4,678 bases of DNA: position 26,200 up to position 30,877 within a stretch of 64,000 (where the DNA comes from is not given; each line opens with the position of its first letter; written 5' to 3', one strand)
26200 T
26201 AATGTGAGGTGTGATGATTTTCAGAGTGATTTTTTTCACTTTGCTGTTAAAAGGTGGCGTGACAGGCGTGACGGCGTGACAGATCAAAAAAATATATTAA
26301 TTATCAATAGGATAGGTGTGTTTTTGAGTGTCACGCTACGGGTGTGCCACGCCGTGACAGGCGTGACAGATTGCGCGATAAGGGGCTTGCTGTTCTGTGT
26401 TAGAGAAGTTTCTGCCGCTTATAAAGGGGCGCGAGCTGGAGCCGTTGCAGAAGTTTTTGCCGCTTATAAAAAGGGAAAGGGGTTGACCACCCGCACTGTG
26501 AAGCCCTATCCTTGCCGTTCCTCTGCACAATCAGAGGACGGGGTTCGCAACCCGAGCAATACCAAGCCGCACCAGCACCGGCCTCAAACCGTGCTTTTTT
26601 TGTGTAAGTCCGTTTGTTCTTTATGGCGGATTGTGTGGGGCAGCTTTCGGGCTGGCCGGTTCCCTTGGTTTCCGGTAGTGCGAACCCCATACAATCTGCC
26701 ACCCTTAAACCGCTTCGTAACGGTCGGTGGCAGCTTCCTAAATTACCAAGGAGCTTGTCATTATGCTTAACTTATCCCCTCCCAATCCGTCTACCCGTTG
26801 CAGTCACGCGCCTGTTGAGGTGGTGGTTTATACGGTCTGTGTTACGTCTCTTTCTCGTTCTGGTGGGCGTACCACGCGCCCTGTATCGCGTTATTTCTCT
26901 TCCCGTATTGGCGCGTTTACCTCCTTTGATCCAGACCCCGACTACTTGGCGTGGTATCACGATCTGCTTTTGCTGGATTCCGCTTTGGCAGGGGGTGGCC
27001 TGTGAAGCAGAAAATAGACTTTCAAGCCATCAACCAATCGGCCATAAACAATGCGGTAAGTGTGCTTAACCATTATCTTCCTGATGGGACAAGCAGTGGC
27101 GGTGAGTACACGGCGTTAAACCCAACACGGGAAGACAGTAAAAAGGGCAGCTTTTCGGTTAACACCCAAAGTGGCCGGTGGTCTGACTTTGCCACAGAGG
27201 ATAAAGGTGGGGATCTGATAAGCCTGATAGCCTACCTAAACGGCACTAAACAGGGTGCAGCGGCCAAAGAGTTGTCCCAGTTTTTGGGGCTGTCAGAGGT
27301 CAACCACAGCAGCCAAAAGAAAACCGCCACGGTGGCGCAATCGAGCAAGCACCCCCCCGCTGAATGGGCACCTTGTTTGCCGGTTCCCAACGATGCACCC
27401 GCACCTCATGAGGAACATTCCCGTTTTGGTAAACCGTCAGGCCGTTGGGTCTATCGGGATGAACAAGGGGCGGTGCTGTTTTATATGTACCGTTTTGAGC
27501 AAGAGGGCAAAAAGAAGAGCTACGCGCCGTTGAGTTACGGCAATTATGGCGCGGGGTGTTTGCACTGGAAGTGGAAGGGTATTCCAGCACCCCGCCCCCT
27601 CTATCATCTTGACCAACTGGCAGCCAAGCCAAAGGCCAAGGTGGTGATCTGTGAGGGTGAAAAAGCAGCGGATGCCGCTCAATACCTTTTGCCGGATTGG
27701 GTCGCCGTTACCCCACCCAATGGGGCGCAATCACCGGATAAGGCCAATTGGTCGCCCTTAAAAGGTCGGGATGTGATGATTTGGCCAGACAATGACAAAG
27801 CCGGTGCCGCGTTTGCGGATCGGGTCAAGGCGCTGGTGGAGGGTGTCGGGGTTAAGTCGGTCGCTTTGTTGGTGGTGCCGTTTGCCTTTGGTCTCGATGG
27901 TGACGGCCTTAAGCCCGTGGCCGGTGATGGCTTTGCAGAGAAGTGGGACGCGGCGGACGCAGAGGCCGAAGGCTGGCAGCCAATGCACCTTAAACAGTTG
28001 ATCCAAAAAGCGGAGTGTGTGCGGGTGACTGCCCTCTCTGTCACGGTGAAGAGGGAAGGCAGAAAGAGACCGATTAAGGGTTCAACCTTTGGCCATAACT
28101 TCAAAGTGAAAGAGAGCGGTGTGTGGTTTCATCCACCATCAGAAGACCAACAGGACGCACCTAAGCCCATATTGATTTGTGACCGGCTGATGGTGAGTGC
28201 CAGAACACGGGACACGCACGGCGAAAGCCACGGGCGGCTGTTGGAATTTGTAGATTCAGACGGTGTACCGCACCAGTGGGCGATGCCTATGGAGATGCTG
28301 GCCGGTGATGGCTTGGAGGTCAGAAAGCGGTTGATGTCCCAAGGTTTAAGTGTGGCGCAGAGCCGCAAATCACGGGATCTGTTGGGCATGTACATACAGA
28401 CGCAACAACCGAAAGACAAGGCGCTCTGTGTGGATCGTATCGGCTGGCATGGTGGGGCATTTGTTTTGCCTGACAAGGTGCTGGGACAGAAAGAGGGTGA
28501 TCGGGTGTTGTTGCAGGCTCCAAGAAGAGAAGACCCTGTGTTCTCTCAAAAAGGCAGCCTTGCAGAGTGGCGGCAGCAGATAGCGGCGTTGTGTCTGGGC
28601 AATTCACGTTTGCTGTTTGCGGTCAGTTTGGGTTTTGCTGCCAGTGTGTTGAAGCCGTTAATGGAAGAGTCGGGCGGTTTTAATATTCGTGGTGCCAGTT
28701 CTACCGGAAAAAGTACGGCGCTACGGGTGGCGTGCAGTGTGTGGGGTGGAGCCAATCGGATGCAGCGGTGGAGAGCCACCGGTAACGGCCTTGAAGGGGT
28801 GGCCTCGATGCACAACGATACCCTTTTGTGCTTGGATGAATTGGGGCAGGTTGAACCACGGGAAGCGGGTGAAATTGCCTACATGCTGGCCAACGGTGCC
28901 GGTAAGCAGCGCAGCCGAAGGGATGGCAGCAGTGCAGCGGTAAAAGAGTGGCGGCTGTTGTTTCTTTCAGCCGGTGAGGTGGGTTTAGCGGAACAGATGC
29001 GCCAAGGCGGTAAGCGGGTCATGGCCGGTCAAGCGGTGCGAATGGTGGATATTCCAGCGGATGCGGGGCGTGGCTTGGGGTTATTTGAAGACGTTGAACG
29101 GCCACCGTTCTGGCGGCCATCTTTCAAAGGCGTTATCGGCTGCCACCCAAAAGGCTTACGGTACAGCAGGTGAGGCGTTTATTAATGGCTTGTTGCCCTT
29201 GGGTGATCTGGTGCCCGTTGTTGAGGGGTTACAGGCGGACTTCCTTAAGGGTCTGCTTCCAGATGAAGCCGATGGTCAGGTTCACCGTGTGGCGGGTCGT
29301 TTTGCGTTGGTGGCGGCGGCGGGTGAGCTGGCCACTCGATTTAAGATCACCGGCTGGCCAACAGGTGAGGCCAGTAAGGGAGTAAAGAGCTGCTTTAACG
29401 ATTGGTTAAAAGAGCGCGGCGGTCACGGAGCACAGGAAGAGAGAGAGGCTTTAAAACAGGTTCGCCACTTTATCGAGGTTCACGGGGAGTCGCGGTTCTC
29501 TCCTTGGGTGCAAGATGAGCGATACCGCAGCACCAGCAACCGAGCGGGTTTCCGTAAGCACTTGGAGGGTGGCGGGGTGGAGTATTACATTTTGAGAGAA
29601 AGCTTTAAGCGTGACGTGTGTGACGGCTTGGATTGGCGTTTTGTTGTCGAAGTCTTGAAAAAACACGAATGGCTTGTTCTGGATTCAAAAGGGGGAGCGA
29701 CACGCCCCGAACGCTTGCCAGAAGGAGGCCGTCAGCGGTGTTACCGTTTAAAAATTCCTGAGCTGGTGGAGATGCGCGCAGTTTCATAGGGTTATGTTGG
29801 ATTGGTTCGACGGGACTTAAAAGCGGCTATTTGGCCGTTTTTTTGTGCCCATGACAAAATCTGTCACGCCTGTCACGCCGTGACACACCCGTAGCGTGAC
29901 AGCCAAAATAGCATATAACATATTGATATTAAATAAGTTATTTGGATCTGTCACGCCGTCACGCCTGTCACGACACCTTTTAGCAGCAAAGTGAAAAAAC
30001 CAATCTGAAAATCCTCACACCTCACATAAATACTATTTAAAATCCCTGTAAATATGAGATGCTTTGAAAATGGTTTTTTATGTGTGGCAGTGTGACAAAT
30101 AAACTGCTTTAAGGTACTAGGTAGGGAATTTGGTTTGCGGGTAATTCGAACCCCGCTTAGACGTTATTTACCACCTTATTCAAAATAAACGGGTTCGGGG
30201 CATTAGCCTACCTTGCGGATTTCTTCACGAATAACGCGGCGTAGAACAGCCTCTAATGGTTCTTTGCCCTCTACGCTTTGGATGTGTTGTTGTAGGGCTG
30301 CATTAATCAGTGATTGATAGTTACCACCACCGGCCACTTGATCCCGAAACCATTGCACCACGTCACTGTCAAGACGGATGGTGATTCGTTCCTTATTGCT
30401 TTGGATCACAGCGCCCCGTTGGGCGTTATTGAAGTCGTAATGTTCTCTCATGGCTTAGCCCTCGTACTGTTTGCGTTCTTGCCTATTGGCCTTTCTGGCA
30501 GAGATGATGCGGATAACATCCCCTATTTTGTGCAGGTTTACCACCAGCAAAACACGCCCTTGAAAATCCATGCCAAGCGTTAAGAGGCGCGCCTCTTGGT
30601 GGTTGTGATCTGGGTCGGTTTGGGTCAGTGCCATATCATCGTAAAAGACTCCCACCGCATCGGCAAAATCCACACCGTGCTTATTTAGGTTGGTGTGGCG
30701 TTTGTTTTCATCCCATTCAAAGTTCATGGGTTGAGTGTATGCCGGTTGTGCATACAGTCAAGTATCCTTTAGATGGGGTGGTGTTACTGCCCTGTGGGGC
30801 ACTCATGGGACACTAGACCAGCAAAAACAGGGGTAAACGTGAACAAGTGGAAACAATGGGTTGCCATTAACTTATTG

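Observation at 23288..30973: tRNA-Lys-integrated 7.7-kb satellite/island with its own replication module and no structural genes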

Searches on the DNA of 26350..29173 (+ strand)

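Call 11: search_rna_families(source=window, start=26350, end=27050, threshold=evalue, max_evalue=10, show_alignments=4)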
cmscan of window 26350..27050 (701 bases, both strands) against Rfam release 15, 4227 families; matches with E-value up to 10: 4.
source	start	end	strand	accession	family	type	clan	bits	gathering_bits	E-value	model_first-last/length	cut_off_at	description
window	26619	26706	+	RF01695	C4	Gene; antisense;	CL00128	84.5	45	3.9e-17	1-87/87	no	C4 antisense RNA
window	26519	26601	+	RF01394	isrK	Gene; sRNA;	-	40.9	50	2.3e-07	1-77/77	no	isrK Hfq binding RNA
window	26506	26558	+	RF03163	c4-a1b1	Gene; antisense;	CL00128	40.7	46.7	8.3e-09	1-53/53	no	a1, b1 targets of C4 antisense RNA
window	26370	26508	+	RF01881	Xist_exon4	Gene; lncRNA;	-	15.9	100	0.63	1-126/126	no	X-chromosome inactivation gene exon 4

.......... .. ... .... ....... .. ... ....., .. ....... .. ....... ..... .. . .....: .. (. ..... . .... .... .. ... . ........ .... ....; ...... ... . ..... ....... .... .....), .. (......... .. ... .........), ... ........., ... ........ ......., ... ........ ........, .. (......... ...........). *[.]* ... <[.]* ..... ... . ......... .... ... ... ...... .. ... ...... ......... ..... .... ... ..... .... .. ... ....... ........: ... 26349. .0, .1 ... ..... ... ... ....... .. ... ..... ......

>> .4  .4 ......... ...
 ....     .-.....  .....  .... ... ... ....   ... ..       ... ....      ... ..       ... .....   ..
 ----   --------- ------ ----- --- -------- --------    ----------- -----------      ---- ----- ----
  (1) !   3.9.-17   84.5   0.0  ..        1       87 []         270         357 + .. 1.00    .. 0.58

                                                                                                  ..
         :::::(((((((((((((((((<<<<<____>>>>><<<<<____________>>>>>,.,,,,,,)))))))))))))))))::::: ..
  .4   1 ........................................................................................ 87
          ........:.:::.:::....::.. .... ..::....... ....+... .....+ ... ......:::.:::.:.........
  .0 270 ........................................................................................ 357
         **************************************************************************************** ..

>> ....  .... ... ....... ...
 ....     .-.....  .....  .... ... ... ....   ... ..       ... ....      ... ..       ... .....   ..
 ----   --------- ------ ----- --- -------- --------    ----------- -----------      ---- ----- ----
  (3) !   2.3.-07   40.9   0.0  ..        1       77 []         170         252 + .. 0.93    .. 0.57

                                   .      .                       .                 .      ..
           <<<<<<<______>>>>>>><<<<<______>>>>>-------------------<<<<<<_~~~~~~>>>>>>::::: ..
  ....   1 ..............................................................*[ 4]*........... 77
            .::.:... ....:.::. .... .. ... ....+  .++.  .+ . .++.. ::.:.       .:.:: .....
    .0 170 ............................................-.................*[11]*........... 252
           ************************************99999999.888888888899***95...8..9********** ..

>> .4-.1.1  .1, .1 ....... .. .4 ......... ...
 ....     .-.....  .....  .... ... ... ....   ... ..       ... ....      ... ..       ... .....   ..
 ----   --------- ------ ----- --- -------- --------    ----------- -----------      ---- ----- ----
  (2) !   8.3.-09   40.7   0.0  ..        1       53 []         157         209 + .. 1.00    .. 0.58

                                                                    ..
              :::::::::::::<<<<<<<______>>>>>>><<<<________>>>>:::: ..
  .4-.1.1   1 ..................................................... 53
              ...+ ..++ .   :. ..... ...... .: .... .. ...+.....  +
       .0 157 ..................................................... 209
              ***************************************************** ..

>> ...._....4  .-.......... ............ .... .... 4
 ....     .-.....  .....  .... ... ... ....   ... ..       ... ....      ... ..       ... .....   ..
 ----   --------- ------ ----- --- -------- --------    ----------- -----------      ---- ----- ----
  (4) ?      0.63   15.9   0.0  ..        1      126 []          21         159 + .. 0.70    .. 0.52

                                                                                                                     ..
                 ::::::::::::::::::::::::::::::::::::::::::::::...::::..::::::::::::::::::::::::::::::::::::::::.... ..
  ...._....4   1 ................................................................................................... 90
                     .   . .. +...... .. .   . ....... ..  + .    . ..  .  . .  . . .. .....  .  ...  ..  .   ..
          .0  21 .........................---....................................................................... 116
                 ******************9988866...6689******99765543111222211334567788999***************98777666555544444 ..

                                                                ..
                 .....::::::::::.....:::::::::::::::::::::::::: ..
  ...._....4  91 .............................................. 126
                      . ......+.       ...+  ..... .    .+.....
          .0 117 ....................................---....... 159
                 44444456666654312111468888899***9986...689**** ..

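Call 24: search_rna_families(source=L001, start=6000, end=14000, threshold=evalue, max_evalue=0.1)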
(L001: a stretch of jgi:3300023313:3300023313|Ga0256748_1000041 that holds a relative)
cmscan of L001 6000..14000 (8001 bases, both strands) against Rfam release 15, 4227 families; matches with E-value up to 0.1: 4.
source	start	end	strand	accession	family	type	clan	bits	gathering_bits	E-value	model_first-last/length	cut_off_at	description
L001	9597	9684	+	RF01695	C4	Gene; antisense;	CL00128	85.2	45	3e-16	1-87/87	no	C4 antisense RNA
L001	6778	6861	+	RF00005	tRNA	Gene; tRNA;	CL00001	54.5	29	7.4e-10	1-71/71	no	tRNA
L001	9484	9536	+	RF03163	c4-a1b1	Gene; antisense;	CL00128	42.1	46.7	3.7e-08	1-53/53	no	a1, b1 targets of C4 antisense RNA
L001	9497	9579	+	RF01394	isrK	Gene; sRNA;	-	37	50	2.6e-05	1-77/77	no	isrK Hfq binding RNA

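Call 39: search_rna_families(sources=[L002, L004, L005, L006, L007, L012, L013, L014, L018, L023], threshold=gathering)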
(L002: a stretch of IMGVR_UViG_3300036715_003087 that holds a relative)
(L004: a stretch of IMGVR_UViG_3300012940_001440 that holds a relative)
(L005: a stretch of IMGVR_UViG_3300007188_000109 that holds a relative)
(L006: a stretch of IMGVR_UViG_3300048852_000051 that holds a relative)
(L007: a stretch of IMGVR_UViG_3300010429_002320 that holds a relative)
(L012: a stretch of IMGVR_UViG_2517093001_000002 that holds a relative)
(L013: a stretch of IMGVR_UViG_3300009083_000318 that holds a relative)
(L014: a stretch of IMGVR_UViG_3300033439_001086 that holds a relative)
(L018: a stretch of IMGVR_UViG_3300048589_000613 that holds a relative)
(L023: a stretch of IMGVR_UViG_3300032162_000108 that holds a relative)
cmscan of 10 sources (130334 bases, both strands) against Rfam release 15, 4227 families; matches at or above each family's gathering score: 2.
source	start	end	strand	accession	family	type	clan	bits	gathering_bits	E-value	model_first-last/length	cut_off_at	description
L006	16378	16450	-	RF00005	tRNA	Gene; tRNA;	CL00001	67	29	4.3e-12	1-71/71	no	tRNA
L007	1216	1285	+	RF02996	int-alpA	Gene; sRNA;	-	62.9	35.8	2.3e-10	1-71/71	no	int-alpA RNA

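Call 51: search_dna_similar(query=window:26480-26780:+, collection=phages, mode=distant, max_evalue=0.01, max_rows=25)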
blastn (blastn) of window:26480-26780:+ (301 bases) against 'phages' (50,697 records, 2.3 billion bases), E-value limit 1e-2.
Records with a match: 24; places in all: 25; records where one place covers at least 80% of the query: 0.
Best place of each record, by identity: 60-80% 24.
By first word of the organism name: Pseudomonas 22; Aeromonas 2.
By host as written in the record: Pseudomonas aeruginosa 20; Pseudomonas aeruginosa ST773 (NDM-1-producing) 2; Aeromonas salmonicida 2.
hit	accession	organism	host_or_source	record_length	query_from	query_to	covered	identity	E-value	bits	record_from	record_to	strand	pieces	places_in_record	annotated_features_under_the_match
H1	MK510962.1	Pseudomonas phage vB_Pae_CF3a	Pseudomonas aeruginosa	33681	139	262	41%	72.8%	1e-6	60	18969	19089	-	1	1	none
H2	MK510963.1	Pseudomonas phage vB_Pae_CF24b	Pseudomonas aeruginosa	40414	139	262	41%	72.8%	1e-6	60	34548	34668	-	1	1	none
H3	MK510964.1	Pseudomonas phage vB_Pae_CF28b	Pseudomonas aeruginosa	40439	139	262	41%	72.8%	1e-6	60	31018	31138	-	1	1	none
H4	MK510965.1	Pseudomonas phage vB_Pae_CF34a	Pseudomonas aeruginosa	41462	139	262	41%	72.8%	1e-6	60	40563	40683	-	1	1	none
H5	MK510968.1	Pseudomonas phage vB_Pae_CF55b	Pseudomonas aeruginosa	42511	139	262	41%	72.8%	1e-6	60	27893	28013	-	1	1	none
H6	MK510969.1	Pseudomonas phage vB_Pae_CF60a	Pseudomonas aeruginosa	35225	139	262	41%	72.8%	1e-6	60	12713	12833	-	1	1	none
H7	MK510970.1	Pseudomonas phage vB_Pae_CF67a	Pseudomonas aeruginosa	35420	139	262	41%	72.8%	1e-6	60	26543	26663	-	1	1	none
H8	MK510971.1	Pseudomonas phage vB_Pae_CF79a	Pseudomonas aeruginosa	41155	139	262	41%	72.8%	1e-6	60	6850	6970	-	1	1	none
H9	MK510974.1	Pseudomonas phage vB_Pae_CF140a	Pseudomonas aeruginosa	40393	139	262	41%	72.8%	1e-6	60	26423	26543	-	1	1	none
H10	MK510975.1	Pseudomonas phage vB_Pae_CF145a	Pseudomonas aeruginosa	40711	139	262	41%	72.8%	1e-6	60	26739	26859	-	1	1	none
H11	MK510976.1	Pseudomonas phage vB_Pae_CF165a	Pseudomonas aeruginosa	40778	139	262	41%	72.8%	1e-6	60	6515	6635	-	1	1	none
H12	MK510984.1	Pseudomonas phage vB_Pae_BR200a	Pseudomonas aeruginosa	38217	139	262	41%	72.8%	1e-6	60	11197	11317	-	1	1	none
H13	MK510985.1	Pseudomonas phage vB_Pae_BR204a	Pseudomonas aeruginosa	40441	139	262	41%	72.8%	1e-6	60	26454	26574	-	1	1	none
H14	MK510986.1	Pseudomonas phage vB_Pae_BR213a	Pseudomonas aeruginosa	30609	139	262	41%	72.8%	1e-6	60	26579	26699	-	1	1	none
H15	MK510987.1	Pseudomonas phage vB_Pae_BR233a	Pseudomonas aeruginosa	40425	139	262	41%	72.8%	1e-6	60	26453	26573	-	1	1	none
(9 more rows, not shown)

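Call 88: search_rna_families(source=L171, start=5000, end=12000, threshold=evalue, max_evalue=0.01)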
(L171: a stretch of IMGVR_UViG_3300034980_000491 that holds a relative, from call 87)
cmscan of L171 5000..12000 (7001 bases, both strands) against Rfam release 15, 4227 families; matches with E-value up to 0.01: 0.
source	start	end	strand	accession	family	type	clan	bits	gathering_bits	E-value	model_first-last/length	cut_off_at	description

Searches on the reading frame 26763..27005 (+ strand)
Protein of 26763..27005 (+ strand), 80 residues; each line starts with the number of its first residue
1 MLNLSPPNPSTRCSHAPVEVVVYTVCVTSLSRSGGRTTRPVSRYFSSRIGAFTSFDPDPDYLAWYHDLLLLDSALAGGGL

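Call 26: search_protein_families(library=phrogs, proteins=[window:26763-27005:+], max_evalue=0.01)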
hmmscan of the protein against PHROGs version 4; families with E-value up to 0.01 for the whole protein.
window:26763-27005:+ (80 aa): 0 families

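Call 27: search_protein_families(library=ncbifam, proteins=[window:26763-27005:+], max_evalue=0.01)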
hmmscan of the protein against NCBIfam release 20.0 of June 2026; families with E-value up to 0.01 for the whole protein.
window:26763-27005:+ (80 aa): 0 families

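Call 58: search_protein_families(library=pfam, proteins=[window:26763-27005:+], max_evalue=1)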
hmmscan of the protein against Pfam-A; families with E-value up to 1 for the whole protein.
window:26763-27005:+ (80 aa): 0 families

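Call 85: search_protein_families(library=padloc, proteins=[window:26763-27005:+], max_evalue=0.001)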
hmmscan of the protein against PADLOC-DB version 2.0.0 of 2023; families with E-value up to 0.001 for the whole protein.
window:26763-27005:+ (80 aa): 0 families

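Call 87: find_related_loci(query=A6, collection=viral_contigs, flank=8000)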
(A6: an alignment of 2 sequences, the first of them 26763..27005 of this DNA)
Query A6 (80 aa) in viral_contigs; peptide patterns used: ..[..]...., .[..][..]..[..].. (x = any residue, [..] = any of these).
58 stretches matched a pattern; 1 encode a relative of the query (tblastn E <= 1e-3); 1 distinct loci.
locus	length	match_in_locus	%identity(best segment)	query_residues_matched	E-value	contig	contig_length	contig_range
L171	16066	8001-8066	50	39-60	1e-5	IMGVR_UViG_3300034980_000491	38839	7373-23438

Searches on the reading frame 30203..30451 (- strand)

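Call 8: search_protein_families(library=pfam, proteins=[window:30203-30451:-], max_evalue=0.01)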
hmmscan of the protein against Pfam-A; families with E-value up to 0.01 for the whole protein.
window:30203-30451:- (82 aa): 1 family
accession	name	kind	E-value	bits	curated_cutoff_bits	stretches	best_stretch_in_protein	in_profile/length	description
PF14384.12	BrnA_antitoxin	-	1.6e-12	48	26.1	1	14-56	27-67/68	BrnA antitoxin of type II toxin-antitoxin system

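Call 26: search_protein_families(library=phrogs, proteins=[window:30203-30451:-], max_evalue=0.01)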
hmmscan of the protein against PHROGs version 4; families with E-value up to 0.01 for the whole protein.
window:30203-30451:- (82 aa): 3 families
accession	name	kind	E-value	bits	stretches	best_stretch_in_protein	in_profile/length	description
phrog_4692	-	moron, auxiliary metabolic gene and host takeover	4.5e-08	34.8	1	11-59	48-93/96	antitoxin from a toxin-antitoxin system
phrog_30665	-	unknown function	3.3e-05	25.2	1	7-55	49-94/101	-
phrog_21089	-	unknown function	0.0059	17.7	0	19-60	8-46/79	-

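Call 27: search_protein_families(library=ncbifam, proteins=[window:30203-30451:-], max_evalue=0.01)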
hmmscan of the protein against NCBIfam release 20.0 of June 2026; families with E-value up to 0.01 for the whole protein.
window:30203-30451:- (82 aa): 1 family
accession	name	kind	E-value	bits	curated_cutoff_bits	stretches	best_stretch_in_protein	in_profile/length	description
NF050104.1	TA_MazE_antitoxin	equivalog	0.004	17.5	65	1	22-66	1-43/69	type II toxin-antitoxin system MazE family antitoxin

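Call 85: search_protein_families(library=padloc, proteins=[window:30203-30451:-], max_evalue=0.001)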
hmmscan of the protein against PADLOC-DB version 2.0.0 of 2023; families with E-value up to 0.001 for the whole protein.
window:30203-30451:- (82 aa): 0 families

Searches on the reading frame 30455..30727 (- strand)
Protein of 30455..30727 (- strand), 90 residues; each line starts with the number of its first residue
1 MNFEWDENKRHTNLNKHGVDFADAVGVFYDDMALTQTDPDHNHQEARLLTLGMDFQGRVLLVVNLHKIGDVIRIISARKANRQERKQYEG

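Call 8: search_protein_families(library=pfam, proteins=[window:30455-30727:-], max_evalue=0.01)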
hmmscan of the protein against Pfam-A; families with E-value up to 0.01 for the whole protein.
window:30455-30727:- (90 aa): 1 family
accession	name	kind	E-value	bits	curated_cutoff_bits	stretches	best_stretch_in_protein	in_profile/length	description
PF04365.19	BrnT_toxin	-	5.5e-26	91.1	34.5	1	5-84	1-77/77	Ribonuclease toxin, BrnT, of type II toxin-antitoxin system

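Call 26: search_protein_families(library=phrogs, proteins=[window:30455-30727:-], max_evalue=0.01)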
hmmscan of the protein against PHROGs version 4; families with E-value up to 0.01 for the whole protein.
window:30455-30727:- (90 aa): 1 family
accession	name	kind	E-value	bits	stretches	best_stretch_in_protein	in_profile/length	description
phrog_4399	-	moron, auxiliary metabolic gene and host takeover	1.7e-23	83.9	1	1-89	1-86/90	ribonuclease toxin of AT system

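Call 27: search_protein_families(library=ncbifam, proteins=[window:30455-30727:-], max_evalue=0.01)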
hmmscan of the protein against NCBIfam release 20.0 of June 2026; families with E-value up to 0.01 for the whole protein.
window:30455-30727:- (90 aa): 0 families

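Call 85: search_protein_families(library=padloc, proteins=[window:30455-30727:-], max_evalue=0.001)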
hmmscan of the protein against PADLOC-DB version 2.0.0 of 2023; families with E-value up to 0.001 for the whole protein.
window:30455-30727:- (90 aa): 0 families
